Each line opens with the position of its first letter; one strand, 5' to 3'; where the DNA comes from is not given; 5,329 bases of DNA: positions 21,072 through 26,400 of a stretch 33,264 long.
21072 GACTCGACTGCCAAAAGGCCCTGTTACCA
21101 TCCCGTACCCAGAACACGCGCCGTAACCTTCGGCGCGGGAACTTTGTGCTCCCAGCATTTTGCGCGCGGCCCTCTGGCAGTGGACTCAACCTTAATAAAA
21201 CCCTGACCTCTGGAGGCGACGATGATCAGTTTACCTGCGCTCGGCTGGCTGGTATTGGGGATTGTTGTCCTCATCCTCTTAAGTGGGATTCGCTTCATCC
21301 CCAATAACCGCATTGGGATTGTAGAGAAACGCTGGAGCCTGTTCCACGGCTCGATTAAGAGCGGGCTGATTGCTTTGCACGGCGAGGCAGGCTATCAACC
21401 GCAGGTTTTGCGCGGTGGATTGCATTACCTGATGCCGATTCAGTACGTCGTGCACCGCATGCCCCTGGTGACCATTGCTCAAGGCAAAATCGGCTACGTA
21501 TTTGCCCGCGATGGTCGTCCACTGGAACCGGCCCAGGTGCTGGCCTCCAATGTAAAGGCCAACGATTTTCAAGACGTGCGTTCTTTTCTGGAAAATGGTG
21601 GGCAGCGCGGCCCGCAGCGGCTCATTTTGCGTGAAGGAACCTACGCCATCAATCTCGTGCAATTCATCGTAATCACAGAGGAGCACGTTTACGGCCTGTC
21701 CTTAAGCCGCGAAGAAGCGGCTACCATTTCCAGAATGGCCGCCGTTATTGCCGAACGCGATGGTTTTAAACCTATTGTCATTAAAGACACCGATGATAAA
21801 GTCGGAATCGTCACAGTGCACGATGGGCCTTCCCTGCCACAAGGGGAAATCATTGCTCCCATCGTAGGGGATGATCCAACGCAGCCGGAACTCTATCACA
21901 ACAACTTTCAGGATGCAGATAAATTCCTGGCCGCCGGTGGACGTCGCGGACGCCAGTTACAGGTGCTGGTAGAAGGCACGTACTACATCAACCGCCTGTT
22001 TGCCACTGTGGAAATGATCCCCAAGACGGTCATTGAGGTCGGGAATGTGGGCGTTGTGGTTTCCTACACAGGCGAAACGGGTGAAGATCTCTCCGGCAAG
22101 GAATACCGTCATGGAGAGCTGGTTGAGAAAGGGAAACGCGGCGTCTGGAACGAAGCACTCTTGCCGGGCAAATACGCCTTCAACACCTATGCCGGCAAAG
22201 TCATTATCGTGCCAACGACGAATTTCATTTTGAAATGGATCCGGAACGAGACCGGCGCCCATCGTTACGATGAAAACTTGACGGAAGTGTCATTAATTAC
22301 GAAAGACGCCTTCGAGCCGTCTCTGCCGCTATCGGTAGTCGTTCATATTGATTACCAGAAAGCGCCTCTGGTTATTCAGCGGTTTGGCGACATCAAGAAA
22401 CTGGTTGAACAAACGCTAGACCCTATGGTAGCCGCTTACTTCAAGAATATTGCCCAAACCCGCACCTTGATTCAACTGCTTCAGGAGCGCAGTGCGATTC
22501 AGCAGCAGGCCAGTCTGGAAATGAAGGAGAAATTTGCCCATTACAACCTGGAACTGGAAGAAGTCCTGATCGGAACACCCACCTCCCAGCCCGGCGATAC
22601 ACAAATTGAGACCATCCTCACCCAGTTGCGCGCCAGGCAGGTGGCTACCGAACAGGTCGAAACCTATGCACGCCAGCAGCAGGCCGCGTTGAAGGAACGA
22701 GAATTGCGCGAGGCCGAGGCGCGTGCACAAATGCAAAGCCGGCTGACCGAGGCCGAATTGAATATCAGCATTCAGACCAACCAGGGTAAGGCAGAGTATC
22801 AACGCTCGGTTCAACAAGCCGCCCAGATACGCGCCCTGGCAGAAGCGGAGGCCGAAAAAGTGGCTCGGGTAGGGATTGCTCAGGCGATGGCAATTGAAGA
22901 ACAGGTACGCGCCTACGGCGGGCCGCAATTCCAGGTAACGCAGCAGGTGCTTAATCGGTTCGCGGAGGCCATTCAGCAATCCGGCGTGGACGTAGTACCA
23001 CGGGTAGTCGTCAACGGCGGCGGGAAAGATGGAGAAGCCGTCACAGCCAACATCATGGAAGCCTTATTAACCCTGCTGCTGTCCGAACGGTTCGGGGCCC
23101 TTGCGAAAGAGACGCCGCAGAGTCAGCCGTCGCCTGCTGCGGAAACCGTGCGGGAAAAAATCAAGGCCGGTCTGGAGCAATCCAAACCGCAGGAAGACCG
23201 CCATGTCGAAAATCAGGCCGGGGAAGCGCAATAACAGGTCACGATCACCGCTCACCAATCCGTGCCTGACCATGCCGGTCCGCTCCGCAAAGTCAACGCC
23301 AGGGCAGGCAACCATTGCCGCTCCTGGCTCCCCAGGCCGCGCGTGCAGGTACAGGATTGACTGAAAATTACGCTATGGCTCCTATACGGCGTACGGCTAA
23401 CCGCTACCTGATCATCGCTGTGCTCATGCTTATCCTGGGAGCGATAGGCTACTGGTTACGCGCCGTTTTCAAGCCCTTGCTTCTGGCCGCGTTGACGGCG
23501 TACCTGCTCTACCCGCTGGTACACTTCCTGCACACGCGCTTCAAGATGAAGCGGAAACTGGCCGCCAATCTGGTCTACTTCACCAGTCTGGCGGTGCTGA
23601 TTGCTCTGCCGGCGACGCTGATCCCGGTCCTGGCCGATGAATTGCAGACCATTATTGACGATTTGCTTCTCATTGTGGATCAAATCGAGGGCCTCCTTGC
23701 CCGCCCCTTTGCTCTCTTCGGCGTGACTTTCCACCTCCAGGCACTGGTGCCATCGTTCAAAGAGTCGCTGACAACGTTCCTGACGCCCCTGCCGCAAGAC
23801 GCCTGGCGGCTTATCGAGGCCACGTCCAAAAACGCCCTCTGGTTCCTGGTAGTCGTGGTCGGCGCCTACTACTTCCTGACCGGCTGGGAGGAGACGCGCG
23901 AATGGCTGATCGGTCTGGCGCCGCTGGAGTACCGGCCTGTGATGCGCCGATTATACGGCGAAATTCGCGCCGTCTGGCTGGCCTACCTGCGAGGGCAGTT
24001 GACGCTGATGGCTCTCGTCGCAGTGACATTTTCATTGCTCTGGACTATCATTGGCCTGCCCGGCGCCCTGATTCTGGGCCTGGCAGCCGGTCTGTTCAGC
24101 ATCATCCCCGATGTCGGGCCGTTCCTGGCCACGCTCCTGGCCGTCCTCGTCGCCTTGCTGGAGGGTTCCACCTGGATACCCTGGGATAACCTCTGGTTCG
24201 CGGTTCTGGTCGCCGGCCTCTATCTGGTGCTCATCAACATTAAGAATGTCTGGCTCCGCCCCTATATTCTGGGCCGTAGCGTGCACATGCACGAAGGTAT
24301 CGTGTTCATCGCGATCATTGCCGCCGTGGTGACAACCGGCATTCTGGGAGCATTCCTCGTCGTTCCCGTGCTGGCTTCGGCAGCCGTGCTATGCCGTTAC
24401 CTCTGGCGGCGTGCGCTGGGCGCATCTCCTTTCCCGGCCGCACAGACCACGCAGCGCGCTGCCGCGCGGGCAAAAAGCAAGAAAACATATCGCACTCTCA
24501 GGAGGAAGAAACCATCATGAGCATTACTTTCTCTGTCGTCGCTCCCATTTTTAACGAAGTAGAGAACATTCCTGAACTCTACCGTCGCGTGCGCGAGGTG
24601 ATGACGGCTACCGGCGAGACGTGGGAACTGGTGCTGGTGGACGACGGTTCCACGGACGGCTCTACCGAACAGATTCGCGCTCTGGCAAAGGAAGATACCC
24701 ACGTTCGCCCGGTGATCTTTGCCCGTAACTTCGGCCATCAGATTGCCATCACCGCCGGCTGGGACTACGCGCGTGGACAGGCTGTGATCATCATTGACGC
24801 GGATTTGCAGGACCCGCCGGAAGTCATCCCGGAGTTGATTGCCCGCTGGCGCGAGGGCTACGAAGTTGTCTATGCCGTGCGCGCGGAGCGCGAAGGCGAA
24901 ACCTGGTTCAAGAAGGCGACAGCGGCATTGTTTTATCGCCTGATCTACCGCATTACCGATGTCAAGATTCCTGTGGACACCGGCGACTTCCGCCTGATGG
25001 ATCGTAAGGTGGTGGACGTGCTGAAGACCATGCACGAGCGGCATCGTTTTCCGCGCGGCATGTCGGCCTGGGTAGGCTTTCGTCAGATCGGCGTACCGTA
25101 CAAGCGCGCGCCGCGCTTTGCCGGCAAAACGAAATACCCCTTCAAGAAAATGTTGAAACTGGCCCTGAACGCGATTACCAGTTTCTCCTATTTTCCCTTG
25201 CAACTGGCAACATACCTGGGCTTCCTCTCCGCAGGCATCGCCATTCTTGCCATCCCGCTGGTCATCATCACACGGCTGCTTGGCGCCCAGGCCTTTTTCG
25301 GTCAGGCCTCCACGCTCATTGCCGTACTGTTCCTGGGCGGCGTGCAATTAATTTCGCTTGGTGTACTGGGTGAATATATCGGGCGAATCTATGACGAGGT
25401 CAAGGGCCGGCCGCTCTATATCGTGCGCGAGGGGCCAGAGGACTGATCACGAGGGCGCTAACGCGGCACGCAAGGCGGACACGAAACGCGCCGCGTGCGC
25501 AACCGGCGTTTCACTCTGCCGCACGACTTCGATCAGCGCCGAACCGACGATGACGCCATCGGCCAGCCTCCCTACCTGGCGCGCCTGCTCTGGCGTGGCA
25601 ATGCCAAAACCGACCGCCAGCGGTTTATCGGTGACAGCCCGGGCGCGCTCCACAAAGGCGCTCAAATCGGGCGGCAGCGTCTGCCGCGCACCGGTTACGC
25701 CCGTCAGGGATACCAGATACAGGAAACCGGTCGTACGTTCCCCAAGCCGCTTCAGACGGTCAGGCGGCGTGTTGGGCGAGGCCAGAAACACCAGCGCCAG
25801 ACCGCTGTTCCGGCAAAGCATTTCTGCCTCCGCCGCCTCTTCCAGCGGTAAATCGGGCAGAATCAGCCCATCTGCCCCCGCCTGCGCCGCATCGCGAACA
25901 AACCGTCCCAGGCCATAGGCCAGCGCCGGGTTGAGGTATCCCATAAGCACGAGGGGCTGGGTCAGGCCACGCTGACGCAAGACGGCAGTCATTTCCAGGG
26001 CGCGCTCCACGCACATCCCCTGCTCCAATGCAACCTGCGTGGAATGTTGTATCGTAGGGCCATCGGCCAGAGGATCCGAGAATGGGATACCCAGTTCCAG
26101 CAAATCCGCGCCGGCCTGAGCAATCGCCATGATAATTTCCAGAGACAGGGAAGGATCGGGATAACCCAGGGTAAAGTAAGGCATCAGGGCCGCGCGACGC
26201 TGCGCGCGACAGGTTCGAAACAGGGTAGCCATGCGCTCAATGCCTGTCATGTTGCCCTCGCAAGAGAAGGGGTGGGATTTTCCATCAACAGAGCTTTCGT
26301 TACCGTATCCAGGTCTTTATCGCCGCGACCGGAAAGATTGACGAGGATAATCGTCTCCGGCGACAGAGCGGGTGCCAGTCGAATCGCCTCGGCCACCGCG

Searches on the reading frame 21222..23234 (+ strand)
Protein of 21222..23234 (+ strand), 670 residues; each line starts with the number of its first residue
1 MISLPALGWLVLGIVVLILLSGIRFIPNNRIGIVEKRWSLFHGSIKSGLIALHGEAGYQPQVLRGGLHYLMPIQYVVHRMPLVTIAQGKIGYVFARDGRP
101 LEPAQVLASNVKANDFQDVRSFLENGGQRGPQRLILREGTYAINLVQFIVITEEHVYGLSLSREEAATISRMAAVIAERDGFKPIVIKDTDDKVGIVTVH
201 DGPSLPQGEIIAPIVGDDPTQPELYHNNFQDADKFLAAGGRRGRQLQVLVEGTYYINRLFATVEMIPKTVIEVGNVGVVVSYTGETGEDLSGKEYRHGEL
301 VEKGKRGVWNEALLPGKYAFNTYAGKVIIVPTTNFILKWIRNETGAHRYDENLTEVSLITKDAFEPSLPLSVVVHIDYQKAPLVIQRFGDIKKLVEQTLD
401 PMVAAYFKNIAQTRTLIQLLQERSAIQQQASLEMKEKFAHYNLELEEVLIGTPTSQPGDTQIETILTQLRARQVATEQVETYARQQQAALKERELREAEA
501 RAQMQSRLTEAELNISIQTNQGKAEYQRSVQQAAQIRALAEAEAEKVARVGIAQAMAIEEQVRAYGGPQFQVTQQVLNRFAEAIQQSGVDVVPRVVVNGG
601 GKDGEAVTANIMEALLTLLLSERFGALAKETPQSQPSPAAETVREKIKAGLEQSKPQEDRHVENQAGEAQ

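Call 20: search_protein_families(library=pfam, proteins=[window:21222-23234:+])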
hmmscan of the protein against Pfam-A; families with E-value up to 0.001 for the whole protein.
window:21222-23234:+ (670 aa): 1 family
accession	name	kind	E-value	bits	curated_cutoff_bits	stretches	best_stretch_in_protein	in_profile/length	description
PF01145.31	Band_7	-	1.8e-16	61.1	23.6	1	270-487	2-175/176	SPFH domain / Band 7 family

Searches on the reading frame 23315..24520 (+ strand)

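Call 20: search_protein_families(library=pfam, proteins=[window:23315-24520:+])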
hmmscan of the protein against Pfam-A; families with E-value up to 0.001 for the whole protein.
window:23315-24520:+ (401 aa): 1 family
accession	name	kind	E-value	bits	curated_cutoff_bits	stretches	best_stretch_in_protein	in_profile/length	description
PF01594.21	AI-2E_transport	-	1.4e-42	146.5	34.3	1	34-356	3-319/327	AI-2E family transporter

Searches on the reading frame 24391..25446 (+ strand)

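Call 20: search_protein_families(library=pfam, proteins=[window:24391-25446:+])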
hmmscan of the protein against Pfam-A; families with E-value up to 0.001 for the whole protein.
window:24391-25446:+ (351 aa): 3 families
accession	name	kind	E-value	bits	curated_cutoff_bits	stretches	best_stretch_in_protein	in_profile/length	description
PF00535.33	Glycos_transf_2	-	4.9e-35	121.4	23.3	1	48-209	1-165/168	Glycosyl transferase family 2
PF13506.12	Glyco_transf_21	-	0.00058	19.8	21.7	1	119-209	21-115/174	Glycosyl transferase family 21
PF10111.15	Glyco_tranf_2_2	-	0.00072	19.6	27.3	0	48-138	1-91/276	Glycosyltransferase like family 2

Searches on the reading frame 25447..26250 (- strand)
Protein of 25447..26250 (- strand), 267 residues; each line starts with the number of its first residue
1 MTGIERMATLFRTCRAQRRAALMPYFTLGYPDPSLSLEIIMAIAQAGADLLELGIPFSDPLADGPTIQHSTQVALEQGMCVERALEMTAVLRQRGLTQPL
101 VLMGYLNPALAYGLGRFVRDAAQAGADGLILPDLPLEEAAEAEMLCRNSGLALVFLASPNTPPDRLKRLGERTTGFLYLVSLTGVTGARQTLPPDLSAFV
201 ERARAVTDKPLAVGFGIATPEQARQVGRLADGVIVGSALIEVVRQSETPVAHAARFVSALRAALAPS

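Call 20: search_protein_families(library=pfam, proteins=[window:25447-26250:-])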
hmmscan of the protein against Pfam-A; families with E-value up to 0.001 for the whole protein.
window:25447-26250:- (267 aa): 3 families
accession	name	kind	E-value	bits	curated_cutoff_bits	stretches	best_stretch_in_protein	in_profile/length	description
PF00290.26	Trp_syntA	-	2.3e-86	289.4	27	1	11-248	1-239/259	Tryptophan synthase alpha chain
PF00977.27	His_biosynth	-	0.00065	19.6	23.6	0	162-241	31-107/228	Histidine biosynthesis protein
PF01884.23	PcrB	-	0.00068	19.6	23.9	0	200-242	172-214/226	PcrB family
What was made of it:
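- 25447..26250 (-): trpA (tryptophan synthase alpha), overlapping trpB by 4 nt. PF00290 (call 20).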
